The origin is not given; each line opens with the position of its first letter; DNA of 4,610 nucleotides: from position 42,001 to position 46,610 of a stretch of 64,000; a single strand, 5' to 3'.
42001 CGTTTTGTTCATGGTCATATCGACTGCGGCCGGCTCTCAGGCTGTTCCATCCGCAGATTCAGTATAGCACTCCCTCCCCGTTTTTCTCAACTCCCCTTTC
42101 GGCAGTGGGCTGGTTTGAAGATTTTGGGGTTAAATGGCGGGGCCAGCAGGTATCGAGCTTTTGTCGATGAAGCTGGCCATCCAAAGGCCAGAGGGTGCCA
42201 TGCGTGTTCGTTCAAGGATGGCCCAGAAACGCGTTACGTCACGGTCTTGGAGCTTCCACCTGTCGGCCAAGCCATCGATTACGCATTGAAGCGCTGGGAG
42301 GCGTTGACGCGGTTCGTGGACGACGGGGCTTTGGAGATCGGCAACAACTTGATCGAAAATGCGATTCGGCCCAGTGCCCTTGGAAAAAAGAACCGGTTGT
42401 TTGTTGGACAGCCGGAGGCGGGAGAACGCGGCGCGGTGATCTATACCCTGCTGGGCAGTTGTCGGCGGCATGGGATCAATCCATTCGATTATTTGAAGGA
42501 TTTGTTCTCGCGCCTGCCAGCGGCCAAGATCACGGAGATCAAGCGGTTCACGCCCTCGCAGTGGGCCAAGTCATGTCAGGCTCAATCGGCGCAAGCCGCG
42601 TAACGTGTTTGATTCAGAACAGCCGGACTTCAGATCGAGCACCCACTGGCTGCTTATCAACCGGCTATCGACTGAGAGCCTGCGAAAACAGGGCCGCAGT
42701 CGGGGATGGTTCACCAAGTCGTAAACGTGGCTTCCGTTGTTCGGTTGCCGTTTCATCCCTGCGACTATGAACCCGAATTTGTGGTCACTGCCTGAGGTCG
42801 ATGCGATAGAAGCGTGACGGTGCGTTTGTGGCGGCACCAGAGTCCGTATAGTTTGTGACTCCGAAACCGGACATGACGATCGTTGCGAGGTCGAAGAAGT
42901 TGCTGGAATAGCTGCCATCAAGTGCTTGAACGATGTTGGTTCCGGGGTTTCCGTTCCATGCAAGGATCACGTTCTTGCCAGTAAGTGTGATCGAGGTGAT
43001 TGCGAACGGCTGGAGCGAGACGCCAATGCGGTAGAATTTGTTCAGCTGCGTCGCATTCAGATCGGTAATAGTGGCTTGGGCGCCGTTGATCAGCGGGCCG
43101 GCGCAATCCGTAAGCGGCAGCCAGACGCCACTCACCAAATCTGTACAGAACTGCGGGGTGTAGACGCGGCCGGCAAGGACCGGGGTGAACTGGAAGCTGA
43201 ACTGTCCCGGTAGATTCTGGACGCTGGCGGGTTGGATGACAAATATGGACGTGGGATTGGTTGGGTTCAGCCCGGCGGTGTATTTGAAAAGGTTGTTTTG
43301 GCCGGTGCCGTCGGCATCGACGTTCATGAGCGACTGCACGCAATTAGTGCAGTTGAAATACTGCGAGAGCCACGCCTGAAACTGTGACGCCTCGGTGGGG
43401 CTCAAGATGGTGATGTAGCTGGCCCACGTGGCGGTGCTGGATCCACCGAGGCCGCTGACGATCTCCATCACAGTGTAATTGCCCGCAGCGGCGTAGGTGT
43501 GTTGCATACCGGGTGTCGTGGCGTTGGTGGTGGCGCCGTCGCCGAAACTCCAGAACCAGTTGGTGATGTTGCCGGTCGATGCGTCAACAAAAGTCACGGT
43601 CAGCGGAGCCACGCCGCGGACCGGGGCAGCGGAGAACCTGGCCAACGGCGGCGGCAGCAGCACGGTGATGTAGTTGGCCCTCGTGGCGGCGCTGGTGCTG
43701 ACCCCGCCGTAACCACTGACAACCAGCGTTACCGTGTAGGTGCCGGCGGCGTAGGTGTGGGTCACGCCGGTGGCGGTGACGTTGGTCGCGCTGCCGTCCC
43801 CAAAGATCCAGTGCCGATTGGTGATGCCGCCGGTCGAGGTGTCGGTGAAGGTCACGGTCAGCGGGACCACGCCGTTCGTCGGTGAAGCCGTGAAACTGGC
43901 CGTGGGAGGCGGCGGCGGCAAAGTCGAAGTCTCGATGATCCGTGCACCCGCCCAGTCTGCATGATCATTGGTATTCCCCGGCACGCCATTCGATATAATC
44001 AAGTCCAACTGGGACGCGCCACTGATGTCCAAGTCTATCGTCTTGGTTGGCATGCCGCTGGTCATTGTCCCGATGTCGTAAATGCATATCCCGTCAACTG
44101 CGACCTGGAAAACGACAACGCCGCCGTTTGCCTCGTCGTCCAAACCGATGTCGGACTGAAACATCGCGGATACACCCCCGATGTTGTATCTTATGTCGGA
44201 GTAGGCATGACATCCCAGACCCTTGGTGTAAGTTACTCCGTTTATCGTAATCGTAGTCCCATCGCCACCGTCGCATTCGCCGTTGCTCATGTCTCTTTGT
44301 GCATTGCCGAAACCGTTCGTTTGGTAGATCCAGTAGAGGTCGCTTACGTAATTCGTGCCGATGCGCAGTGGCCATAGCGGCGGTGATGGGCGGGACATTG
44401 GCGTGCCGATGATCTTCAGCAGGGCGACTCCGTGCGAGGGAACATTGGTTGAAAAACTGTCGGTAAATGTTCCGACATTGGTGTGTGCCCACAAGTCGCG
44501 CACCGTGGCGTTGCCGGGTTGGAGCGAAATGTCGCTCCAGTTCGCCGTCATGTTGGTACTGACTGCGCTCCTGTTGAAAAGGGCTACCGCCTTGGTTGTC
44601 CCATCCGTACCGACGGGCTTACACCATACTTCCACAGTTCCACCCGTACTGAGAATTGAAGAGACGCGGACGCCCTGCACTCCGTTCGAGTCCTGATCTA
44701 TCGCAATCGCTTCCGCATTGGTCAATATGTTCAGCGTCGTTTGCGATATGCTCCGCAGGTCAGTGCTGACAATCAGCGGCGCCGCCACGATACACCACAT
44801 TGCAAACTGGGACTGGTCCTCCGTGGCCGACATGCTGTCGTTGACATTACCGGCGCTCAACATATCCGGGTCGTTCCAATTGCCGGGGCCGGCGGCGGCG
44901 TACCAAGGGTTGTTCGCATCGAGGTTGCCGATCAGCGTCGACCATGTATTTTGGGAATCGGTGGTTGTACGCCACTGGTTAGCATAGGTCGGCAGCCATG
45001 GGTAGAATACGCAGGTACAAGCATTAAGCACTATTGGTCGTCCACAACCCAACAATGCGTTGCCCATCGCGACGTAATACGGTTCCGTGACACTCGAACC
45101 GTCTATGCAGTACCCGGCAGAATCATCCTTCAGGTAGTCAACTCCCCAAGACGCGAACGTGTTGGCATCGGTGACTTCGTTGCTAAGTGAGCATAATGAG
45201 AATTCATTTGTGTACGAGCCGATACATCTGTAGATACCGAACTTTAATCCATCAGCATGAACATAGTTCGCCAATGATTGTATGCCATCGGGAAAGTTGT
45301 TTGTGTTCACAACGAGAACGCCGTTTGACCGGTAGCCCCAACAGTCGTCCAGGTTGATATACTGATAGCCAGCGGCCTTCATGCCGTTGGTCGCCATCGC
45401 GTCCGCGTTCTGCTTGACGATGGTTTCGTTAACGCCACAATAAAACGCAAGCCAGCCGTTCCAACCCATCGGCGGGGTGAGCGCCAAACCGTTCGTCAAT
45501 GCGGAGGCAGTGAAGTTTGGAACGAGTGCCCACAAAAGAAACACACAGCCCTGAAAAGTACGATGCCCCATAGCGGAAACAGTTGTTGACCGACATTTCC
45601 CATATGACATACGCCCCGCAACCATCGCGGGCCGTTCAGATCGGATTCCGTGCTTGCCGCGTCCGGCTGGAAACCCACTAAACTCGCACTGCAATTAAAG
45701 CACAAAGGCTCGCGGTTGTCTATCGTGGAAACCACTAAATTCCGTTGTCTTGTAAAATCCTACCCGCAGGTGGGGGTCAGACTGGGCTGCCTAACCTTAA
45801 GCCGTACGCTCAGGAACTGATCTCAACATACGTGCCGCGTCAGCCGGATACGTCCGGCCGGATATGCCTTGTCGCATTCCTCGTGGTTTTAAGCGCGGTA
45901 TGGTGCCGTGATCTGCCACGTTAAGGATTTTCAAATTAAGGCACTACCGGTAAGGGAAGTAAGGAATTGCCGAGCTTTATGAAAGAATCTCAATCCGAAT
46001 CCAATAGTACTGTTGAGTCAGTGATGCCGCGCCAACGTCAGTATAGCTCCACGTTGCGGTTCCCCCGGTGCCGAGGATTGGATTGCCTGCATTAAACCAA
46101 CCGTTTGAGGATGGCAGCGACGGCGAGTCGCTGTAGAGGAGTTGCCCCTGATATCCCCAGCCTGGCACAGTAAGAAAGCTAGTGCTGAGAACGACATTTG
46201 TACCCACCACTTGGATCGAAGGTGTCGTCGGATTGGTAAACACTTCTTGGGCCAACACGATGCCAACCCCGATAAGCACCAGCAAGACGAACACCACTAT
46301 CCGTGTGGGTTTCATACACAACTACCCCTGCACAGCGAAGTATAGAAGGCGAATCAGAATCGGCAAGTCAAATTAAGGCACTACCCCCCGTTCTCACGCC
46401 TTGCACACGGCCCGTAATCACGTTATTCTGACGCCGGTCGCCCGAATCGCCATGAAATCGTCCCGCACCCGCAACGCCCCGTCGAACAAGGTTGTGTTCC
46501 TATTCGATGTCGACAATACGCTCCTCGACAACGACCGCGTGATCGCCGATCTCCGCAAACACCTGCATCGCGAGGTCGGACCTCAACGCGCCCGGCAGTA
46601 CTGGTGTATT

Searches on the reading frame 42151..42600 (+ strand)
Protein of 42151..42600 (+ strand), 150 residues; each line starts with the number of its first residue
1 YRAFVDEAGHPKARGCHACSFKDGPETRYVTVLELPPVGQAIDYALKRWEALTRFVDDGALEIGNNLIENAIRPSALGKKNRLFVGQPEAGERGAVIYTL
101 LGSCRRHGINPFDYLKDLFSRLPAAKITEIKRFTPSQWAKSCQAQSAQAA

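Call 10: search_protein_families(library=pfam, proteins=[window:42151-42600:+], max_evalue=0.01)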
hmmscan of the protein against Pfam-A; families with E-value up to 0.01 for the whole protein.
window:42151-42600:+ (150 aa): 2 families
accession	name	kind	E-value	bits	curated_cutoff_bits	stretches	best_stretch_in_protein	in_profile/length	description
PF03050.20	DDE_Tnp_IS66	-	3.5e-18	66.4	23.1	1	26-92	217-283/284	Transposase IS66 family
PF13817.11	DDE_Tnp_IS66_C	-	2.9e-10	40.6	30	1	99-135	1-38/39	IS66 C-terminal element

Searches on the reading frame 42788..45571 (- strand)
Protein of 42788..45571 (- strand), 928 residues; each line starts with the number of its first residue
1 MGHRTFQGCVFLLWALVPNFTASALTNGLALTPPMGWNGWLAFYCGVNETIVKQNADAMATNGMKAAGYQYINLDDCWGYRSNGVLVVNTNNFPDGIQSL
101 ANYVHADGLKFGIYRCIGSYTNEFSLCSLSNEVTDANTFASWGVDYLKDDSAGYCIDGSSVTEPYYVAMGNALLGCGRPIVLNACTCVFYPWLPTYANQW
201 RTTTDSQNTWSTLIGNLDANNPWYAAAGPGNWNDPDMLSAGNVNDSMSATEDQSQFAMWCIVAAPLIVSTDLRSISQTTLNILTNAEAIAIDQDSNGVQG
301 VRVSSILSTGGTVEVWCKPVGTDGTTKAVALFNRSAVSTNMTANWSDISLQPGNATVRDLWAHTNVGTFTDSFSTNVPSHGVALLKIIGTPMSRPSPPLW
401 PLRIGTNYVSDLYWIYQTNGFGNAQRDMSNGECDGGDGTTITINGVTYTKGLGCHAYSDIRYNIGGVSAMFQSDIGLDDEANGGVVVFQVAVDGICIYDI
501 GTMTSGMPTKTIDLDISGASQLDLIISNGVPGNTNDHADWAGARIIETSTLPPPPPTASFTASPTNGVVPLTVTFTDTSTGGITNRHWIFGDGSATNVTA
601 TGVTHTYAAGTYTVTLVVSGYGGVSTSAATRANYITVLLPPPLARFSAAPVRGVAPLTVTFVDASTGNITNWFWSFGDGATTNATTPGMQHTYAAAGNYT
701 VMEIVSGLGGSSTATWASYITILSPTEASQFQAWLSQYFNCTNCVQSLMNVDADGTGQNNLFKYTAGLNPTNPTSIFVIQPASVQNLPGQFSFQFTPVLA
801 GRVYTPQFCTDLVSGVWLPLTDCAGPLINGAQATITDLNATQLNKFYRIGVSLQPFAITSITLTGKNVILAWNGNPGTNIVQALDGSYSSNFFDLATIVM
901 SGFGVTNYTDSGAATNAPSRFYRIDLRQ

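Call 10: search_protein_families(library=pfam, proteins=[window:42788-45571:-], max_evalue=0.01)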
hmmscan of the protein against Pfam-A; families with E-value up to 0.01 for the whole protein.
window:42788-45571:- (928 aa): 6 families
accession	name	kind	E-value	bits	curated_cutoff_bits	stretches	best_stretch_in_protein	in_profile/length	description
PF16499.11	Melibiase_2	-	4.4e-56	190.7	23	1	32-294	1-284/284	Alpha galactosidase A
PF08305.17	NPCBM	-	7.6e-40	136.5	23.9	1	406-545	2-136/137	NPCBM/NEW2 domain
PF18911.6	PKD_4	-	1.1e-23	83.5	27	2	654-721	19-84/85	PKD domain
PF17801.7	Melibiase_C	-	5.3e-19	68.5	22.9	1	311-387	2-71/71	Alpha galactosidase C-terminal beta sandwich domain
PF00801.26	PKD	-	2.2e-16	60.1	23.5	2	647-715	5-75/80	PKD domain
PF02065.24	Melibiase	-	4.1e-05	23.2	27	1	34-114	42-123/347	Melibiase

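Call 44: find_homologous_proteins(query=window:42788-45571:-, max_evalue=1e-50)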
Query window:42788-45571:- (928 aa): 934 proteins with E <= 1e-50 among 8000 candidates; the best 120 are listed.
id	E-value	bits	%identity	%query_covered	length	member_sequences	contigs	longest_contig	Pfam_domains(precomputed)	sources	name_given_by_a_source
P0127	0.0e+0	1449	44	68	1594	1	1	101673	PF00801.27,PF16499.12,PF17801.8,PF18911.7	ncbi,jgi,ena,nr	ncbi:MAG TPA: PKD domain-containing protein [Verrucomicrobiae bacterium]|nr:PKD domain-containing pr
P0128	3.0e-264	898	56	42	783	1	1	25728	PF00801.27,PF16499.12,PF17801.8,PF02065.25,PF18911.7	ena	-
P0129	1.9e-259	882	57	38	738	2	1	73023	PF00801.27,PF16499.12,PF17801.8,PF18911.7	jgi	jgi:alpha-galactosidase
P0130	2.8e-258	878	54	41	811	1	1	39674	PF00801.27,PF16499.12,PF17801.8,PF02065.25,PF18911.7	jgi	jgi:alpha-galactosidase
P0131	1.5e-248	846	47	69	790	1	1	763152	PF00801.27,PF16499.12,PF17801.8,PF18911.7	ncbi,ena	-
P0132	2.1e-224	766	70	41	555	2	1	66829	PF00801.27,PF16499.12,PF17801.8,PF18911.7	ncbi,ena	-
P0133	7.8e-187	641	56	60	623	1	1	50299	PF16499.12,PF17801.8,PF08305.18,PF02065.25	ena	-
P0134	3.1e-181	623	40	19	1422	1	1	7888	PF25059.2,PF06486.17,PF08305.18,PF00041.28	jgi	jgi:hypothetical protein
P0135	5.6e-175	602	54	55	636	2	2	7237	PF16499.12,PF17801.8,PF08305.18,PF02065.25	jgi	jgi:alpha-galactosidase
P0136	5.6e-172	592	54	58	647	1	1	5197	PF16499.12,PF17801.8,PF08305.18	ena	-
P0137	2.2e-163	564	50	59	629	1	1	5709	PF16499.12,PF17801.8,PF08305.18,PF02065.25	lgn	-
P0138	4.9e-163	563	49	61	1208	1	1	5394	PF01108.24,PF16499.12,PF17801.8,PF08305.18,PF24489.2,PF00041.28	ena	-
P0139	4.6e-161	556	49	59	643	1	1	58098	PF16499.12,PF17801.8,PF08305.18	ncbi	-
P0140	5.5e-161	556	46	71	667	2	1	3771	PF16499.12,PF17801.8,PF08305.18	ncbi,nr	ncbi:MAG TPA: NPCBM/NEW2 domain-containing protein, partial [Verrucomicrobiae bacterium]|nr:NPCBM/NE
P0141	6.3e-161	556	49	61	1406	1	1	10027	PF12951.14,PF16499.12,PF17801.8,PF08305.18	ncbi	-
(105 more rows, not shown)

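Call 45: find_encoding_contigs(protein=P0132, flank=6000, max_places=2)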
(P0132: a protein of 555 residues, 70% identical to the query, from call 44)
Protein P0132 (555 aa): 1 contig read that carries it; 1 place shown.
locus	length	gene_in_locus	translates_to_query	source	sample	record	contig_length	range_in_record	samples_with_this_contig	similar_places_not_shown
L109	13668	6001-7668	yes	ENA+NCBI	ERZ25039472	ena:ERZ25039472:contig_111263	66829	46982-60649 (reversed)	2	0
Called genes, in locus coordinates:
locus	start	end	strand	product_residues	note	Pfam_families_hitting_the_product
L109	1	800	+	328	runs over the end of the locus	PF01073:3Beta_HSD, PF01370:Epimerase, PF16363:GDP_Man_Dehyd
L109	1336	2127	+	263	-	PF00535:Glycos_transf_2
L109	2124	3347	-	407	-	PF04577:Glyco_transf_61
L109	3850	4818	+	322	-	PF01073:3Beta_HSD, PF01370:Epimerase, PF02719:Polysacc_synt_2, PF04321:RmlD_sub_bind, PF05368:NmrA, PF13460:NAD_binding_10, PF16363:GDP_Man_Dehyd, PF07993:NAD_binding_4 (weak)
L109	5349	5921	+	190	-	PF02065:Melibiase (weak), PF16499:Melibiase_2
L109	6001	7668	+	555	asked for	PF16499:Melibiase_2, PF17801:Melibiase_C, PF00801:PKD (weak), PF18911:PKD_4, PF00801:PKD, PF18911:PKD_4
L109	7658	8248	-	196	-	-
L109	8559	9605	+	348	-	PF00534:Glycos_transf_1, PF13692:Glyco_trans_1_4, PF13524:Glyco_trans_1_2 (weak)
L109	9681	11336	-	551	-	PF09586:YfhO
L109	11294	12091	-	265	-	PF09586:YfhO (weak)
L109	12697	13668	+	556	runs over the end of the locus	PF00795:CN_hydrolase, PF02540:NAD_synthase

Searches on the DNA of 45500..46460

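Call 62: search_rna_families(source=window, start=45500, end=46460, threshold=evalue, max_evalue=1)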
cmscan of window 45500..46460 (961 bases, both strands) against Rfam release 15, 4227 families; matches with E-value up to 1: 0.
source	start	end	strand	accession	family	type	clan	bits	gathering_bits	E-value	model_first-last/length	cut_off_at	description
